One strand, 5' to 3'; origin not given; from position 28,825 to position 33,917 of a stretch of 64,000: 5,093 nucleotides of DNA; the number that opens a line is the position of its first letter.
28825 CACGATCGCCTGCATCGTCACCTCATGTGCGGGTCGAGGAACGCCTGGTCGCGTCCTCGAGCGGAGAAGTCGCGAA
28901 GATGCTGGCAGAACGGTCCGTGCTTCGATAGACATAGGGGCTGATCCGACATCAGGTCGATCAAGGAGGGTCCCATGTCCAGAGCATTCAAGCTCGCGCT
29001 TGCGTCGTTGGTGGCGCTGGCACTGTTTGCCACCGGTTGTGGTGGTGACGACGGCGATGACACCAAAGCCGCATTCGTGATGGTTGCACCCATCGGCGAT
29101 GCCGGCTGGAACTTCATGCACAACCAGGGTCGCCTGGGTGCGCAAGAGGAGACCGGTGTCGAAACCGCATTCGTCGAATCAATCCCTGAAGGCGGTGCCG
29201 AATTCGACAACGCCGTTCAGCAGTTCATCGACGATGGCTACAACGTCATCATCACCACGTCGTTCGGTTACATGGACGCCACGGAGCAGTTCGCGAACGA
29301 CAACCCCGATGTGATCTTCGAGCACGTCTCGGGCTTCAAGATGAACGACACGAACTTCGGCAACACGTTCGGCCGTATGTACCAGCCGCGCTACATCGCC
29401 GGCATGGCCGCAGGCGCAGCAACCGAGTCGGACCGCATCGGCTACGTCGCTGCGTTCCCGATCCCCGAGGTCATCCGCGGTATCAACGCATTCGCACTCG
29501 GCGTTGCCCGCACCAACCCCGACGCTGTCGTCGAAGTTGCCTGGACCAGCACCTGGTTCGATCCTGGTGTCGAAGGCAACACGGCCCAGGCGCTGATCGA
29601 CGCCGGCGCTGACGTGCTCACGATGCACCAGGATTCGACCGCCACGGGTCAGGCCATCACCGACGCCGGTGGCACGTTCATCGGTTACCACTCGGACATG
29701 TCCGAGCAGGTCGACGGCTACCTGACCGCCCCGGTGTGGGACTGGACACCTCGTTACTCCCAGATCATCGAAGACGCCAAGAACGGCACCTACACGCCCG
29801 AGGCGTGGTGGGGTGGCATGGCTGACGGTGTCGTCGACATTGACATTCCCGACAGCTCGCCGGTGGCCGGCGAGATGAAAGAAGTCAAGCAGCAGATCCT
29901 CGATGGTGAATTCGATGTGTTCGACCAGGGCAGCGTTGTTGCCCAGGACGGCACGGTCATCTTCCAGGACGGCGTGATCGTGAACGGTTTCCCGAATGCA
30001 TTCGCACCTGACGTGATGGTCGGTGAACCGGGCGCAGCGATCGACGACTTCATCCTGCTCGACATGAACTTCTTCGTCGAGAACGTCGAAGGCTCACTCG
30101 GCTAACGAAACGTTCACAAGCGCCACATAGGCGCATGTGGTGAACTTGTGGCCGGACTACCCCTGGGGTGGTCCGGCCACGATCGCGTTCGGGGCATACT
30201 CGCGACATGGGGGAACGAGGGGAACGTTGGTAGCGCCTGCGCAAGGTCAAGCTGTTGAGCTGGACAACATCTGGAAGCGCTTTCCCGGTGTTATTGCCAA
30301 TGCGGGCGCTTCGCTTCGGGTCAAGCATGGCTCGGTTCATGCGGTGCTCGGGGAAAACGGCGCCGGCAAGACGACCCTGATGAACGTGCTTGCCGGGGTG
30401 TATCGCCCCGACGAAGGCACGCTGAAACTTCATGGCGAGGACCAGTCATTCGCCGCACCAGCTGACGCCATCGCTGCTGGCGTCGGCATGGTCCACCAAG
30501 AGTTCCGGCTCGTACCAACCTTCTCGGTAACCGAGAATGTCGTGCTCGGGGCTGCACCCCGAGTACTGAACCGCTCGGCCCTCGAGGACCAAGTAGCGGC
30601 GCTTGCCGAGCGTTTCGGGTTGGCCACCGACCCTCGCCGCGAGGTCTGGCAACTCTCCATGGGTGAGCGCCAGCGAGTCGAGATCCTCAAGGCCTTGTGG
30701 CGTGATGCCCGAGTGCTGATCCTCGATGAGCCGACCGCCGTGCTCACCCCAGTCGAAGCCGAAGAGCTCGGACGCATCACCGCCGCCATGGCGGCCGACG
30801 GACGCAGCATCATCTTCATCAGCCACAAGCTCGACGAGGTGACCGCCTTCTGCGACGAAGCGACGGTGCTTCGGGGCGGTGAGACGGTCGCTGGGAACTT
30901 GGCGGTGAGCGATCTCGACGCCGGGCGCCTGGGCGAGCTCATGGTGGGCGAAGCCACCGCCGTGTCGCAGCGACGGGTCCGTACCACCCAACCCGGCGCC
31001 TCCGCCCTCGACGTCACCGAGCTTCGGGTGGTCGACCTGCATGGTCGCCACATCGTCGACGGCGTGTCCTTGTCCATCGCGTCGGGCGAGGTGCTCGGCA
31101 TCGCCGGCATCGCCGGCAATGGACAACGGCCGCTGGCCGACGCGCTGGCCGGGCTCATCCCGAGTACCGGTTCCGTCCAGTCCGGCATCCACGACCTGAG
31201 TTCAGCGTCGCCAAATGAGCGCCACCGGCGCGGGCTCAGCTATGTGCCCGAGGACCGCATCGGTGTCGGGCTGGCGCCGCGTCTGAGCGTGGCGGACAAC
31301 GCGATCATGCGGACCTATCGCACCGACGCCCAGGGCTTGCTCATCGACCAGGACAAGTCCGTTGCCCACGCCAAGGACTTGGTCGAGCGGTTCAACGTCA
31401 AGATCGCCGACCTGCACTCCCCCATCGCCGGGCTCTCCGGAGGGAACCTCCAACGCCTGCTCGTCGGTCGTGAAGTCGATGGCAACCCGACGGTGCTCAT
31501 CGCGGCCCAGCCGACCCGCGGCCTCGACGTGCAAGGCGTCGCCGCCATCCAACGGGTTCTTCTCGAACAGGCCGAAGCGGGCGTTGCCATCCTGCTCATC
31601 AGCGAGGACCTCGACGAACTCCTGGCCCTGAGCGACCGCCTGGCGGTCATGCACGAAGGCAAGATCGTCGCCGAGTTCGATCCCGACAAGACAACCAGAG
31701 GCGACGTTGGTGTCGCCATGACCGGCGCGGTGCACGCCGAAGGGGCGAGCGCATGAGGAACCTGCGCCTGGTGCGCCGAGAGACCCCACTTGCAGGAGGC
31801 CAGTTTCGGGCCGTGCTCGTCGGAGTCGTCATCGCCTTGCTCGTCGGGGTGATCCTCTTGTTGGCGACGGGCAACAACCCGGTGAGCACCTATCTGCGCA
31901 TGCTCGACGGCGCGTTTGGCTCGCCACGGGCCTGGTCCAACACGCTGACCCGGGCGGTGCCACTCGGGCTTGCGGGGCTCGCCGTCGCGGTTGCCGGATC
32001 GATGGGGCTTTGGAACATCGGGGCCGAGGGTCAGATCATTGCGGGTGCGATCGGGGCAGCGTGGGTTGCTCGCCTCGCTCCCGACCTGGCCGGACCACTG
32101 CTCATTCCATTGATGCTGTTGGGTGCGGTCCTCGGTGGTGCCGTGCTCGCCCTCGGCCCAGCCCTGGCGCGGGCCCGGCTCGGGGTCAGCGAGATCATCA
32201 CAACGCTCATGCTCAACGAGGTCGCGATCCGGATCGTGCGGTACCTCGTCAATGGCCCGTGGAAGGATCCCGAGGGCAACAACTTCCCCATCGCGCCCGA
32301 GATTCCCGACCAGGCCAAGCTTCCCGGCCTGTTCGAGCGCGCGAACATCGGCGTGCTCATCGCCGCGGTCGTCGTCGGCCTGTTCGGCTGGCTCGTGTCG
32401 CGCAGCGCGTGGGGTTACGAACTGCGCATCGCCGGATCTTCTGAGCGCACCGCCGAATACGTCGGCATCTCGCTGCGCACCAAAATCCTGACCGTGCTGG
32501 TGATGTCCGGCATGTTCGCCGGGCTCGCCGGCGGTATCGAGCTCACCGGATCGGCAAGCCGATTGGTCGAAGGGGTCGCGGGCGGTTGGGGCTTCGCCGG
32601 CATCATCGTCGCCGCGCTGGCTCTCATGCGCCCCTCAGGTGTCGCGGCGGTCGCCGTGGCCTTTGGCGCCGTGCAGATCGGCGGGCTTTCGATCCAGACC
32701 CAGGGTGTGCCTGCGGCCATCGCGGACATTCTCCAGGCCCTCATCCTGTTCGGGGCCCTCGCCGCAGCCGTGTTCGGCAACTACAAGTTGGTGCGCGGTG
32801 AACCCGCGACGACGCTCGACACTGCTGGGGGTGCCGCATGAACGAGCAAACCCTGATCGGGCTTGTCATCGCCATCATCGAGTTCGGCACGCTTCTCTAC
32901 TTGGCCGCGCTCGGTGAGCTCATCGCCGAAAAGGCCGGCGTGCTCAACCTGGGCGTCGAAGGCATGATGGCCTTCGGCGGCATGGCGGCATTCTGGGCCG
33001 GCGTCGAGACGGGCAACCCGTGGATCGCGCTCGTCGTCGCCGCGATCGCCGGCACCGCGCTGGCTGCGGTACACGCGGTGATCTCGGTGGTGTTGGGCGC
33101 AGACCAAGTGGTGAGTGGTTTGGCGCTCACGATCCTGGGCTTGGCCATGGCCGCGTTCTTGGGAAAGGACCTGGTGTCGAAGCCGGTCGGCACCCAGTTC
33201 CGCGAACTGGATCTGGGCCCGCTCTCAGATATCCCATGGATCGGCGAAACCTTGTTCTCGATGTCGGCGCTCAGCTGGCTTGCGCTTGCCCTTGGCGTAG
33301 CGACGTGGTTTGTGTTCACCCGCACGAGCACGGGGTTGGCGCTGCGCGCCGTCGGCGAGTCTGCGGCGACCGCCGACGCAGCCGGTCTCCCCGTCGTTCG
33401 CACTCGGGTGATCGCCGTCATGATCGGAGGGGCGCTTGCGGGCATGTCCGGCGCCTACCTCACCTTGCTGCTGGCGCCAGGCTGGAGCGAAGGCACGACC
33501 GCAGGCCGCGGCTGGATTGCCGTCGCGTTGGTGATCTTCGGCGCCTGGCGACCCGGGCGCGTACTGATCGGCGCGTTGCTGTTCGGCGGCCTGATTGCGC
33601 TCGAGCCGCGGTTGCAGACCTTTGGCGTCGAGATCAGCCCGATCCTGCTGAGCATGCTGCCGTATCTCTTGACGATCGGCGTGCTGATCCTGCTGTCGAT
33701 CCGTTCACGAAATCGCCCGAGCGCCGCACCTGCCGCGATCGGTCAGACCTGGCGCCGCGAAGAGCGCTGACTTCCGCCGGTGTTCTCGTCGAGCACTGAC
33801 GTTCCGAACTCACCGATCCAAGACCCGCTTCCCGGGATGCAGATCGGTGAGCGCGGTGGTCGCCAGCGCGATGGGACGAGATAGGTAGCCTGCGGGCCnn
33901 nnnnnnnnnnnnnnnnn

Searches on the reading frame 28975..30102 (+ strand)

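Call 60: search_protein_families(library=pfam, proteins=[window:28975-30102:+], max_evalue=0.001)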
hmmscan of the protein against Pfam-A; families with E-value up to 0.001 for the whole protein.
window:28975-30102:+ (376 aa): 1 family
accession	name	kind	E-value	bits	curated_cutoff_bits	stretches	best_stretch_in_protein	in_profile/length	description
PF02608.20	Bmp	-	3.5e-52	177.7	24.1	1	30-295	2-273/301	ABC transporter substrate-binding protein PnrA-like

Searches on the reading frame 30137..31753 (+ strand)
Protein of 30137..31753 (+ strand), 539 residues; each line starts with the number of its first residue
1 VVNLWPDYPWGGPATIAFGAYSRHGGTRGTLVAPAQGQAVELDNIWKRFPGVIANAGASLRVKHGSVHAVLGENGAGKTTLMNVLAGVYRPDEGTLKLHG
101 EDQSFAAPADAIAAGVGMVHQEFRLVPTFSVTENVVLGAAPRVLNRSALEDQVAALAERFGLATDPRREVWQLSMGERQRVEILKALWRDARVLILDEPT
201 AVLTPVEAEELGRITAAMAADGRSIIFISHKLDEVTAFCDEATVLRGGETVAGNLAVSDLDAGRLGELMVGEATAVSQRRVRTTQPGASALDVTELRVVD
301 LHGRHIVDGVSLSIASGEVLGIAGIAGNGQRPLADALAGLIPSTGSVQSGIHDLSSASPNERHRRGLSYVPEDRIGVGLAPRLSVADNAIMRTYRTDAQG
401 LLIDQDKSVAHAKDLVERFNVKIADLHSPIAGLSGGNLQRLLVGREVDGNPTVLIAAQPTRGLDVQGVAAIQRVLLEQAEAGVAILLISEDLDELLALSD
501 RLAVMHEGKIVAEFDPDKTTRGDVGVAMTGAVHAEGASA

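Call 60: search_protein_families(library=pfam, proteins=[window:30137-31753:+], max_evalue=0.001)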
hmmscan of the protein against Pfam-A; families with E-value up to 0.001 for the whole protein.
window:30137-31753:+ (539 aa): 3 families
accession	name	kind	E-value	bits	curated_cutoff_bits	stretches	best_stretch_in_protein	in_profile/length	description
PF00005.33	ABC_tran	-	7.6e-48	163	25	2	58-201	4-137/137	ABC transporter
PF13304.12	AAA_21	-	4.1e-06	27.5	27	0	169-230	234-298/304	AAA domain, putative AbiEii toxin, Type IV TA system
PF13604.12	AAA_30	-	0.0007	19.8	27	0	64-226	17-120/191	AAA domain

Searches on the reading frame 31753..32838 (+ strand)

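Call 60: search_protein_families(library=pfam, proteins=[window:31753-32838:+], max_evalue=0.001)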
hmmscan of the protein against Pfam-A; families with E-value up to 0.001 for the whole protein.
window:31753-32838:+ (362 aa): 1 family
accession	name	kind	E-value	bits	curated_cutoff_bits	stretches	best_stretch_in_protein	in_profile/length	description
PF02653.21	BPD_transp_2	-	1e-37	130.2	26.8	1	62-336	3-269/269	Branched-chain amino acid transport system / permease component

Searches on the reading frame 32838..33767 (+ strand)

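Call 60: search_protein_families(library=pfam, proteins=[window:32838-33767:+], max_evalue=0.001)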
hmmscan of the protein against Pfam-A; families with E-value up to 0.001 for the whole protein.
window:32838-33767:+ (310 aa): 1 family
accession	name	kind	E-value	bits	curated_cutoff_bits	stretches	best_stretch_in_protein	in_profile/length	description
PF02653.21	BPD_transp_2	-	2.3e-38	132.3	26.8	1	12-282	4-268/269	Branched-chain amino acid transport system / permease component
